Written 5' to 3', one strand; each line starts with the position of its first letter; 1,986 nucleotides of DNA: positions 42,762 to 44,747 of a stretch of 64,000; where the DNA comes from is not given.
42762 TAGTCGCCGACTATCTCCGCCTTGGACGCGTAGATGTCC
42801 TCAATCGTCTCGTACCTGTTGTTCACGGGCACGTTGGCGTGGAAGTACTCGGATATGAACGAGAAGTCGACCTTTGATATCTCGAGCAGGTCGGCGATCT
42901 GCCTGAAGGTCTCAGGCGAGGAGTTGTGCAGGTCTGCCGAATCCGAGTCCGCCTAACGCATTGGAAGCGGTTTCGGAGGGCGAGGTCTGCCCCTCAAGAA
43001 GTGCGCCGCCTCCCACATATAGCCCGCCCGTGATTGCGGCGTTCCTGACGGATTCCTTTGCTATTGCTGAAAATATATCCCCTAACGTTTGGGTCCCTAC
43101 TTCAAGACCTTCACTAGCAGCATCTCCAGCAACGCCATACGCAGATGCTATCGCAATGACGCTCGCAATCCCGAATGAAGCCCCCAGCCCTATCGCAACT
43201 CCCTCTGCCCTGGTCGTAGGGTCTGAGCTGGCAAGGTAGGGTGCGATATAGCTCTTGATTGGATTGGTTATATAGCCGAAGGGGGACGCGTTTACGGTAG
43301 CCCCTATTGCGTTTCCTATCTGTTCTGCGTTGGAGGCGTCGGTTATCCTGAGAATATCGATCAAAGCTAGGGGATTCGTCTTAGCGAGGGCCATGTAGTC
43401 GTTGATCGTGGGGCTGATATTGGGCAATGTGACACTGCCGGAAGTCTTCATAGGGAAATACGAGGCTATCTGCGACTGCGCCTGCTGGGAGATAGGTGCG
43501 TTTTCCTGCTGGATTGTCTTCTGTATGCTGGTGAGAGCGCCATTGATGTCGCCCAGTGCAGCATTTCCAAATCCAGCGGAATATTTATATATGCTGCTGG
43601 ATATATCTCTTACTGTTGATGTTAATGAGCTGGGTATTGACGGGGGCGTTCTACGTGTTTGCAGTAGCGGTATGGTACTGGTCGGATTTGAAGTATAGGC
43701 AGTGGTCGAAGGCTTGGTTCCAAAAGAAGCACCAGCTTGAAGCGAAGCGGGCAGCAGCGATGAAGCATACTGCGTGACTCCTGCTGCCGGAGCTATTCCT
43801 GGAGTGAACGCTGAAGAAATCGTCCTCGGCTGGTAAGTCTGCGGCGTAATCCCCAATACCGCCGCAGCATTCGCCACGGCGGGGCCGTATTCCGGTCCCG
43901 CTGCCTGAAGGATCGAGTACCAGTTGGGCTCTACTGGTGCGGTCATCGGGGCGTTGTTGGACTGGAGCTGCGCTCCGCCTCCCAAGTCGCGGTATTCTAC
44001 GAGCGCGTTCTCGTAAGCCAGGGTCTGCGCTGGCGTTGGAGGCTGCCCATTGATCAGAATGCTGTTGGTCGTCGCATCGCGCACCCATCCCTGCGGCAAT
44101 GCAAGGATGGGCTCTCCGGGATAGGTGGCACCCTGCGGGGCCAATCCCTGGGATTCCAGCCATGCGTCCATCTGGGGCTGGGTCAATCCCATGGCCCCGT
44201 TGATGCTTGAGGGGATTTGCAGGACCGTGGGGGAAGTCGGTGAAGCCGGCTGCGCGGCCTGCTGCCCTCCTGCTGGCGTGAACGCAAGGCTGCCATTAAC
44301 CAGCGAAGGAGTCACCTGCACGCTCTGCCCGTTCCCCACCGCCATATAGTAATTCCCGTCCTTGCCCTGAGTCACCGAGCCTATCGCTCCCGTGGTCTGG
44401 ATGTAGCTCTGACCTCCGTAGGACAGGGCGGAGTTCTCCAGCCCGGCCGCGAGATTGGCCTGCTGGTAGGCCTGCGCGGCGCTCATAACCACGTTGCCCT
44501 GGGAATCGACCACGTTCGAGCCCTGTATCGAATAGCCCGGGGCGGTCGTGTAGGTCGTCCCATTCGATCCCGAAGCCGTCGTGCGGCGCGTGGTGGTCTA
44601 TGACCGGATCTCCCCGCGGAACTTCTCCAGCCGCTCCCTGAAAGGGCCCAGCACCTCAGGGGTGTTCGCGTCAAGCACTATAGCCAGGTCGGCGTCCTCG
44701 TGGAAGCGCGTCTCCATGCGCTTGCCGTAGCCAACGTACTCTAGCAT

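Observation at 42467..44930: DHH/DHHA1 phosphoesterase gene interrupted just after its DHH motif by about 1.5 kb of frame-compatible, compositionally foreign coding sequence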

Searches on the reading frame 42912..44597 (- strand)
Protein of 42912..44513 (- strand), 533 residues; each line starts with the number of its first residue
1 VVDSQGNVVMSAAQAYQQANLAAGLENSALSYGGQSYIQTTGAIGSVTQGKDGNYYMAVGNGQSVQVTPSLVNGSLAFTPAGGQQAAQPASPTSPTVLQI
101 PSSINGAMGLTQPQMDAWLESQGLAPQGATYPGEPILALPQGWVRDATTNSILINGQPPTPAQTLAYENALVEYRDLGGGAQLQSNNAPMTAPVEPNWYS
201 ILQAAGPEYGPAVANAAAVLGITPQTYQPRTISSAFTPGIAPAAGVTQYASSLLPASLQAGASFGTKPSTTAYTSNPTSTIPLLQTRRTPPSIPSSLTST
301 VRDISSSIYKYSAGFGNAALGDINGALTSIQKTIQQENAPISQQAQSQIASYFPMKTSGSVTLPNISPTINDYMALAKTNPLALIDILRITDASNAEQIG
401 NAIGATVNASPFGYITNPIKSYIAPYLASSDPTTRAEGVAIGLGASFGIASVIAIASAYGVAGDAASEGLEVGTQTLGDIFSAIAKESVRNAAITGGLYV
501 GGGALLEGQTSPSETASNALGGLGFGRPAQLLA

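Call 4: search_protein_families(library=pfam, proteins=[window:42912-44513:-, window:42912-44597:-], max_evalue=0.1)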
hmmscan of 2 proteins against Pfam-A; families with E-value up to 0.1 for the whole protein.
window:42912-44513:- (533 aa): 1 family
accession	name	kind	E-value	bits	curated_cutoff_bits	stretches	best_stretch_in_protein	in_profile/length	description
PF05884.17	ZYG-11_interact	-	0.024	14.5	25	1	398-454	176-233/295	Interactor of ZYG-11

window:42912-44597:- (561 aa): 1 family
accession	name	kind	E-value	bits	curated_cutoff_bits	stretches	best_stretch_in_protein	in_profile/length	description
PF06739.17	SBBP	-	0.045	14.1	20.5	0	14-36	3-26/38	Beta-propeller repeat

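Call 5: search_protein_families(library=phrogs, proteins=[window:42912-44513:-], max_evalue=0.1)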
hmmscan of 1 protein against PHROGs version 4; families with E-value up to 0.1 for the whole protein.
window:42912-44513:- (533 aa): 0 families

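Call 7: find_homologous_proteins(query=window:42912-44513:-, max_evalue=0.001)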
Query window:42912-44513:- (533 aa): 1 proteins with E <= 0.001 among 8000 candidates.
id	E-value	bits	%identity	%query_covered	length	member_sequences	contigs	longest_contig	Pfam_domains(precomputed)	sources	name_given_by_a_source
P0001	0.0e+0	1086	99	98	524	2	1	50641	-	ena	-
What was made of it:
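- Tried and rejected: The first word-indexed protein search with the insert found only the near-identical P0001 (call 7).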

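Call 8: find_encoding_contigs(protein=P0001, flank=10000, max_places=6)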
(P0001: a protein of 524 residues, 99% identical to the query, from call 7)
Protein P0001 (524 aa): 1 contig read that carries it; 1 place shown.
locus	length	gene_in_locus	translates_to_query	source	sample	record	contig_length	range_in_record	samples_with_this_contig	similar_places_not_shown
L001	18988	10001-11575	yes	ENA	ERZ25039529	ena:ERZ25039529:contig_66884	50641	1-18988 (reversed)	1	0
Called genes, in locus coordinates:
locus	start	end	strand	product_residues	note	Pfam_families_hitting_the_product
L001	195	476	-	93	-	PF11746:DUF3303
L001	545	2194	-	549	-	PF14522:Cytochrome_C7 (faint)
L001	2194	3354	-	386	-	PF00034:Cytochrom_C, PF13442:Cytochrome_CBB3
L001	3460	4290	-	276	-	PF00027:cNMP_binding, PF06210:DUF1003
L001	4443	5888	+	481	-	PF04966:OprB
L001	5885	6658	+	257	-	PF12849:PBP_like_2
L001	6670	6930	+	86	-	-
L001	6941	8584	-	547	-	PF07705:CARDB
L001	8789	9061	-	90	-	-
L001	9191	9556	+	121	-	PF01920:Prefoldin_2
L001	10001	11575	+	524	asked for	-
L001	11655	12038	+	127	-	PF02272:DHHA1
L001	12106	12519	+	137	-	-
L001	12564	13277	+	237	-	-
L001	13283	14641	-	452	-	PF02629:CoA_binding, PF13380:CoA_binding_2, PF13607:Succ_CoA_lig, PF19045:Ligase_CoA_2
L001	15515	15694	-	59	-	-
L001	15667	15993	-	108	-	-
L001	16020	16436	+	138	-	PF00753:Lactamase_B (weak)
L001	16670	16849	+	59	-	-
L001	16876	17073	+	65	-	PF10996:Beta-Casp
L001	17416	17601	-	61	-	-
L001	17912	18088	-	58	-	-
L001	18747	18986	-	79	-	?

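Call 18: search_protein_representatives(protein=window:42912-44513:-)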
Query: 533 residues. Proteins with E-value up to 0.001 (for the whole library): 4; up to 1e-10: 3; up to 1e-30: 2. The best 4 are listed.
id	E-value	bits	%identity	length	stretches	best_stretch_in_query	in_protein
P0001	0.0e+00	1086.1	99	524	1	10-533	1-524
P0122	3.3e-81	290.3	43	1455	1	47-527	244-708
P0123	5.8e-27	111.4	75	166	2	1-68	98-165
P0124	7.4e-05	38.5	34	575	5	128-178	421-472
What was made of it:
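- The family is extremely rare and unannotated (calls 7, 18).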

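Call 20: find_encoding_contigs(protein=P0122, flank=10000, max_places=5)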
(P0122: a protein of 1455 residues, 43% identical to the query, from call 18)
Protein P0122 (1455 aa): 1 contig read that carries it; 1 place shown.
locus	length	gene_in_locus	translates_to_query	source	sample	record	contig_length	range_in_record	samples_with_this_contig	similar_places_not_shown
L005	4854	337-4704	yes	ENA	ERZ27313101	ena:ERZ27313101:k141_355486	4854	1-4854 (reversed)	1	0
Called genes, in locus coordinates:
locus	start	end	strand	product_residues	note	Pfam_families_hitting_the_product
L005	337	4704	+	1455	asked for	-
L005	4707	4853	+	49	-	?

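Call 21: find_encoding_contigs(protein=P0123, flank=10000, max_places=6)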
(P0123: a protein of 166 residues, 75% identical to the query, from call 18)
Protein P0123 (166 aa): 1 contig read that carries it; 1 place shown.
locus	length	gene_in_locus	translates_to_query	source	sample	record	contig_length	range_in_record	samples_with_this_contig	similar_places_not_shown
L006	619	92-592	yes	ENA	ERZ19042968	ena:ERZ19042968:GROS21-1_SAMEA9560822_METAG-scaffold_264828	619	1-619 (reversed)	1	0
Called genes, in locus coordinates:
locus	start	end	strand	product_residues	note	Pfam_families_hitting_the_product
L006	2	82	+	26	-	?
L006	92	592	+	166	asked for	-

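Call 26: find_related_loci(query=A1, collection=genome_contigs, flank=10000)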
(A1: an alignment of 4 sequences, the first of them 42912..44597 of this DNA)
Query A1 (561 aa) in genome_contigs; peptide patterns used: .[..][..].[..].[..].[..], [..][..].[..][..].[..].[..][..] (x = any residue, [..] = any of these).
395 stretches matched a pattern, but none encodes a relative of the query by tblastn (E <= 1e-3).

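Call 27: find_related_loci(query=A1, collection=viral_contigs, flank=10000)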
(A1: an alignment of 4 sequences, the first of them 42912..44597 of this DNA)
Query A1 (561 aa) in viral_contigs; peptide patterns used: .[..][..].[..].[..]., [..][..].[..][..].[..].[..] (x = any residue, [..] = any of these).
97 stretches matched a pattern, but none encodes a relative of the query by tblastn (E <= 1e-3).

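Call 33: search_protein_families(library=pfam, proteins=[P0122], max_evalue=1)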
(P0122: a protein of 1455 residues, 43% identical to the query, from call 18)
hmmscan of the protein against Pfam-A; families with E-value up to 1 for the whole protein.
P0122 (1455 aa): 1 family
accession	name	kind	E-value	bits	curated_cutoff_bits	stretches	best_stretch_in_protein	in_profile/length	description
PF14615.11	Rsa3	-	0.026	14.5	27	1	944-970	2-28/46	Ribosome-assembly protein 3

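Call 34: search_protein_families(library=phrogs, proteins=[P0122], max_evalue=1)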
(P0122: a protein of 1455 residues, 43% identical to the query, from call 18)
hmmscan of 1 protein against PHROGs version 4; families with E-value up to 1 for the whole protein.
P0122 (1455 aa): 0 families

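Call 35: search_solved_structures(query=P0122, max_evalue=1)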
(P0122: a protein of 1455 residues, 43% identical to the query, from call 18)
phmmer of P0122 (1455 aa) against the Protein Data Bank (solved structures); distinct sequences matched with E-value up to 1: 0.
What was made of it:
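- Tried and rejected: A PDB sequence search with P0122 gave nothing (call 35).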

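Call 37: list_cluster_members(proteins=[P0001, P0122, P0123, window:42912-44513:-])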
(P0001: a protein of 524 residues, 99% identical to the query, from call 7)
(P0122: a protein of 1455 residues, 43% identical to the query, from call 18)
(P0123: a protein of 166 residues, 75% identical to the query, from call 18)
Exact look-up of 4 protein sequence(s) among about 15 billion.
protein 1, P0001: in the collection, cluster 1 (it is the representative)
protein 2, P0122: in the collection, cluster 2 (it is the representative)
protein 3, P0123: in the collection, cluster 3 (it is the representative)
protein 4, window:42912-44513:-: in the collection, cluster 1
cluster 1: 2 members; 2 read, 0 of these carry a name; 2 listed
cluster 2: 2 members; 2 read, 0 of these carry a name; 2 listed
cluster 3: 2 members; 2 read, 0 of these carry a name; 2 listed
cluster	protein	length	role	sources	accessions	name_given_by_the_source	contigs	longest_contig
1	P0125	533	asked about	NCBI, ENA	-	-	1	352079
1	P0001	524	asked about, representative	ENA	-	-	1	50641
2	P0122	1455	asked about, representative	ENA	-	-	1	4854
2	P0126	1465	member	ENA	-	-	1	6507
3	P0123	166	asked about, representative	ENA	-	-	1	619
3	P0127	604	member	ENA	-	-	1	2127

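Call 38: search_dna_similar(query=P0122, collection=phages, mode=protein, max_evalue=0.001)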
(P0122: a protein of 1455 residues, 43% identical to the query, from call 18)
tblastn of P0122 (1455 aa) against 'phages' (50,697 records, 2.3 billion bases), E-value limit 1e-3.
No match.

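Call 39: search_dna_similar(query=P0122, collection=plasmids, mode=protein, max_evalue=0.001)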
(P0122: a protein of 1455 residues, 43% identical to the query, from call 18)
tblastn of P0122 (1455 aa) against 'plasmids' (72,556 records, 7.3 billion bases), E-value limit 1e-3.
No match.

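Call 41: find_encoding_contigs(protein=P0127, flank=10000)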
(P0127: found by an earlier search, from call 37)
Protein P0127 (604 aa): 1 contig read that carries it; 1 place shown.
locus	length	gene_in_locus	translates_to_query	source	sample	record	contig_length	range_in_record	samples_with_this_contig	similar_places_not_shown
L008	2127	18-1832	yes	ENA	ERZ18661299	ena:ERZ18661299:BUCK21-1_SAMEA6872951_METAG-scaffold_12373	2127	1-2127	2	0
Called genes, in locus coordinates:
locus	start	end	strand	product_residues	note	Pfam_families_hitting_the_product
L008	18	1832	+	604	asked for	-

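Call 42: find_encoding_contigs(protein=P0126, flank=10000)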
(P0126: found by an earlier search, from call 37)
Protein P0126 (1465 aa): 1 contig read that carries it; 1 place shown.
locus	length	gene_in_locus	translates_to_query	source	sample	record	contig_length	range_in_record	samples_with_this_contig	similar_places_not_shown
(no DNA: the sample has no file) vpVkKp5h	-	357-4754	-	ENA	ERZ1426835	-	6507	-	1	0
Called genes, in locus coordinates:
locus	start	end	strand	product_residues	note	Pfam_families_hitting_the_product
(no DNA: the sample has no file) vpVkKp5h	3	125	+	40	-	?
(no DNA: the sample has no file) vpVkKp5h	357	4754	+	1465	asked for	-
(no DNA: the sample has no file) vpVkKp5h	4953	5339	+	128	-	-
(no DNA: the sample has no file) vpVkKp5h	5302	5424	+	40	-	-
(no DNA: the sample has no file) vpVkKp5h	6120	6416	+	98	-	-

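Call 48: find_encoding_contigs(protein=window:42912-44513:-, flank=1000, max_places=5)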
Protein window:42912-44513:- (533 aa): no gene with exactly this product is on record in the collection.
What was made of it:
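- Tried and rejected: An exact look-up of the window's own ORF returned no contig (call 48), so the window's sample could not be named.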

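Call 60: predict_structure(alignment_id=A1)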
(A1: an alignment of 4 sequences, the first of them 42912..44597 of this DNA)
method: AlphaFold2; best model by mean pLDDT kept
length: 561 residues; sequences in the alignment: 4
mean_pLDDT: 36.1   pTM: 0.23
mean pLDDT of the five models: 36.1, 33.2, 32.7, 32.0, 31.6
residues with pLDDT >= 90: 0; 70-90: 0; 50-70: 88; < 50: 473
segments of 3 or more residues with pLDDT < 50: 1-24, 27-30, 39-120, 127-140, 150-163, 175-179, 200-355, 365-367, 383-390, 405-455, 459-561
pLDDT, mean of each block of 10 residues (from residue 1): 28 34 47 49 34 24 23 33 34 31 23 28 50 33 51 41 54 51 58 54 42 40 27 27 25 24 23 23 24 21 24 22 26 29 34 50 51 53 43 57 48 48 47 42 38 47 47 42 28 26 28 30 29 28 28 24 24
secondary structure, 60 per line:
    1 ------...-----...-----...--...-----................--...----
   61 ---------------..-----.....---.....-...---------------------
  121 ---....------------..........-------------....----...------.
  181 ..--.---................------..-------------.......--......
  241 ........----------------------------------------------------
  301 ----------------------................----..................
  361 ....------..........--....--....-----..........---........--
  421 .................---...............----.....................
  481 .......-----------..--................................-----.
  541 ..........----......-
elements in order: E7-9 E15-17 E23-25 E28-30 E36-39 H40-51 E83-87 E91-95 E124-127 H140-149 E163-166 E171-173 E180-182 H189-204 H226-232 H235-248 H323-338 H343-364 H371-380 E383-386 E389-392 H398-407 H411-418 H421-437 H441-455 H460-487 H505-534 H540-550 H555-560

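Call 64: search_protein_families(library=ncbifam, proteins=[P0122, window:42912-44597:-, P0127], max_evalue=0.1)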
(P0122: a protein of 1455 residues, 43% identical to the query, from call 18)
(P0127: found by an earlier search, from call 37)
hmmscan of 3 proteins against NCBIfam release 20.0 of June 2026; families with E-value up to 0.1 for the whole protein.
P0122 (1455 aa): 0 families

window:42912-44597:- (561 aa): 0 families

P0127 (604 aa): 0 families
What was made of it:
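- On Insertion sequence / transposon: The single ORF has no transposase homology (calls 4, 64).
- Checked: It has no Pfam, PHROG or NCBIfam hit (calls 4, 5, 64).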

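Call 73: find_related_loci(query=P0122, collection=viral_contigs, flank=8000)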
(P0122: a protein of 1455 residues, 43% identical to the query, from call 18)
Query P0122 (1455 aa) in viral_contigs; peptide patterns used: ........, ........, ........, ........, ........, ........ (x = any residue, [..] = any of these).
4 stretches matched a pattern, but none encodes a relative of the query by tblastn (E <= 1e-3).

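Call 74: find_related_loci(query=P0127, collection=viral_contigs, flank=8000)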
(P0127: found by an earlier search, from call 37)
Query P0127 (604 aa) in viral_contigs; peptide patterns used: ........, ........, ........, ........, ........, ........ (x = any residue, [..] = any of these).
5 stretches matched a pattern, but none encodes a relative of the query by tblastn (E <= 1e-3).
